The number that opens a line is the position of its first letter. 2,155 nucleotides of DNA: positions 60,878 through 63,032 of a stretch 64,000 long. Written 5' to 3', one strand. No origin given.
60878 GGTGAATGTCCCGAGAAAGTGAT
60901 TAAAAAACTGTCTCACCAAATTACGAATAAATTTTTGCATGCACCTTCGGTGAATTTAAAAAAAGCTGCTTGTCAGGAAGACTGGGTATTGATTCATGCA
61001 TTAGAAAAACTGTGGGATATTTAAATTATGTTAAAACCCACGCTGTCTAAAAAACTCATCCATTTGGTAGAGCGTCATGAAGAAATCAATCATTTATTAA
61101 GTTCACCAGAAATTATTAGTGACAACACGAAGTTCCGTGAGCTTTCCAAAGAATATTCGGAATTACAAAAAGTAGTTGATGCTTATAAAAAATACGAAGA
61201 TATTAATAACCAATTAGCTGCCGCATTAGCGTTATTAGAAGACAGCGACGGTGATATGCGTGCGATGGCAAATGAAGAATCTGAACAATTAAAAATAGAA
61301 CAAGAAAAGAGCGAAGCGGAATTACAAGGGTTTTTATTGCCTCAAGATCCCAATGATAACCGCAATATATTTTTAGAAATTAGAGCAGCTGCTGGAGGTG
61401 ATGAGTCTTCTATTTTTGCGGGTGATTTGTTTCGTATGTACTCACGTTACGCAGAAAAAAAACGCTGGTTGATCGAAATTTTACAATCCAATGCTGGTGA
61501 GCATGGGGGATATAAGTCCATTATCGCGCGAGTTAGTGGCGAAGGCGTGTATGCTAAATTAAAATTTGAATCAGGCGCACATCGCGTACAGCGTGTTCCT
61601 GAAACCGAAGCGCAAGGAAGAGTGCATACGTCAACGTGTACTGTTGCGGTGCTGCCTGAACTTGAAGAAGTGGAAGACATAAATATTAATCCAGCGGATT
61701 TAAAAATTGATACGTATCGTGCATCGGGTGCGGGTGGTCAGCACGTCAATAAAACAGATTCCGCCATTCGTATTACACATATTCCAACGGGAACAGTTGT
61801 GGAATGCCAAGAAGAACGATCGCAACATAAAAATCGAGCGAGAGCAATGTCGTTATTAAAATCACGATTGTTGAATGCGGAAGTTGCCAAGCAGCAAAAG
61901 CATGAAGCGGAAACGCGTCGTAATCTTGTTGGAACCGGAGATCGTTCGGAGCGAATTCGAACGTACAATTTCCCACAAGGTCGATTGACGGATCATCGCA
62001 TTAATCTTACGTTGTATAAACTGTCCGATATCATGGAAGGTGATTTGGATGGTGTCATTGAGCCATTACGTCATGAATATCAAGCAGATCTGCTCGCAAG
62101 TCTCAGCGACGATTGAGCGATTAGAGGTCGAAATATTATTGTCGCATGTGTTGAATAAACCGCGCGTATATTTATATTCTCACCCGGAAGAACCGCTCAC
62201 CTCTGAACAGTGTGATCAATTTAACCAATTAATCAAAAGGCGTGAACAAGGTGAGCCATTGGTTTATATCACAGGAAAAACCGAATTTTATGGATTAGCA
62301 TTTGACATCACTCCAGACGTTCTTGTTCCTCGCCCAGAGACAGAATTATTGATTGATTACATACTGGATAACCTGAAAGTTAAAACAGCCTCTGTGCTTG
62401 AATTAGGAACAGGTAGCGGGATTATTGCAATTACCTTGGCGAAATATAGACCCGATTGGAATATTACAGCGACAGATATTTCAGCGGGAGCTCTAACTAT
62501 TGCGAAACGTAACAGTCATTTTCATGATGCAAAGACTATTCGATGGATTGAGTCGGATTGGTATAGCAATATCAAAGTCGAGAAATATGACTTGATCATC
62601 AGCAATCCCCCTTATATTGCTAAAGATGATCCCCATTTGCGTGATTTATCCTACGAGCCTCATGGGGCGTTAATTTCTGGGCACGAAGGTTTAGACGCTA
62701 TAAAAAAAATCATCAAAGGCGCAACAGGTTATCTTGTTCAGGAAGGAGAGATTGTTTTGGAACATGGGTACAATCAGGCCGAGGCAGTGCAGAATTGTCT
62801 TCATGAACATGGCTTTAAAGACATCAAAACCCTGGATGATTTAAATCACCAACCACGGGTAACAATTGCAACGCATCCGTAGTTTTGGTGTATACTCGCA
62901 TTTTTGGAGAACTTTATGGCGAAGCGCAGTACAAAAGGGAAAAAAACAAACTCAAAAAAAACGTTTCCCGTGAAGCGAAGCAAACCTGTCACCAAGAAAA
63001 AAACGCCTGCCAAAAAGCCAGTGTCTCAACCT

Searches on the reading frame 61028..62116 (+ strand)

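Call 53: search_protein_families(library=ncbifam, proteins=[window:61028-62116:+], max_evalue=1e-10)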
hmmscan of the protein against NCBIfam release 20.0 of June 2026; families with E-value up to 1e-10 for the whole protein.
window:61028-62116:+ (362 aa): 5 families
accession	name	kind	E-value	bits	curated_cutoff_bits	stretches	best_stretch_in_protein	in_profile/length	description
TIGR00019.1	prfA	equivalog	3.8e-165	549.2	423.25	1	1-360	1-359/361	peptide chain release factor 1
NF001859.2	PRK00591.1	equivalog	1.4e-160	534.1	400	1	12-355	3-346/347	peptide chain release factor 1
TIGR00020.2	prfB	exception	1.3e-89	300.7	370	1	14-345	21-349/353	peptide chain release factor 2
TIGR03072.1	release_prfH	equivalog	1.5e-30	106.2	166.65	1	114-308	1-190/200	peptide chain release factor H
NF006718.0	PRK09256.1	equivalog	1e-12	47.9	100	0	216-250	8-42/140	alternative ribosome rescue aminoacyl-tRNA hydrolase ArfB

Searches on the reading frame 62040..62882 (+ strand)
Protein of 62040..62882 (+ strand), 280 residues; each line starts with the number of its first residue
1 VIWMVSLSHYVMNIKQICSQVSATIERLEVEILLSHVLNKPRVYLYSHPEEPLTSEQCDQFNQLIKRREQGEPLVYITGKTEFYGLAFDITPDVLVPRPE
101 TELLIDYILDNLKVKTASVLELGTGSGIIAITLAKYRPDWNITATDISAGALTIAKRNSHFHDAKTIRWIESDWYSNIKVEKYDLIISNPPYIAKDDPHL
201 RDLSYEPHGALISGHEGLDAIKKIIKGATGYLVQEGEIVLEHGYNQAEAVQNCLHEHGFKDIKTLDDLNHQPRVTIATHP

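Call 53: search_protein_families(library=ncbifam, proteins=[window:62040-62882:+], max_evalue=1e-10)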
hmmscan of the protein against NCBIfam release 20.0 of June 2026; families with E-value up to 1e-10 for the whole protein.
window:62040-62882:+ (280 aa): 10 families
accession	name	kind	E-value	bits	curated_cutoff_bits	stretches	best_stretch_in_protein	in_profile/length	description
TIGR03534.1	RF_mod_PrmC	equivalog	3.6e-86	288.7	199.1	1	30-275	2-252/253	peptide chain release factor N(5)-glutamine methyltransferase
TIGR00536.1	hemK_fam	subfamily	1.5e-72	244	115.5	1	8-277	4-280/286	HemK family protein methyltransferase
NF002421.0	PRK01544.1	equivalog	7.2e-57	193.3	567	2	110-275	133-302/524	bifunctional peptide chain release factor N(5)-glutamine methyltransferase PrmC/tRNA (guanosine(46)-N7)-methyltransferase TrmB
TIGR03533.1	L3_gln_methyl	equivalog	2.4e-47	161.6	229.7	1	24-251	27-260/284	50S ribosomal protein L3 N(5)-glutamine methyltransferase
NF011529.0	PRK14968.1-3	equivalog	6.7e-30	104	162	1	82-262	4-177/198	putative methyltransferase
TIGR03704.1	PrmC_rel_meth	equivalog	4.5e-29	101.6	248.8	1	55-264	24-238/251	putative protein N(5)-glutamine methyltransferase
TIGR00537.1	hemK_rel_arch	hypoth_equivalog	1.8e-20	73.4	87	1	103-260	9-159/179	HemK2/MTQ2 family protein methyltransferase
NF011530.0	PRK14968.1-4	equivalog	2.4e-17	62.9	243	1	94-260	19-176/202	putative methyltransferase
NF011527.0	PRK14968.1-1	equivalog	2.5e-13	50.2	242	1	91-263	11-173/192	putative methyltransferase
NF007023.0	PRK09489.1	equivalog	2.7e-13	49.8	295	1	116-193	197-272/342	16S rRNA (guanine(1207)-N(2))-methyltransferase RsmC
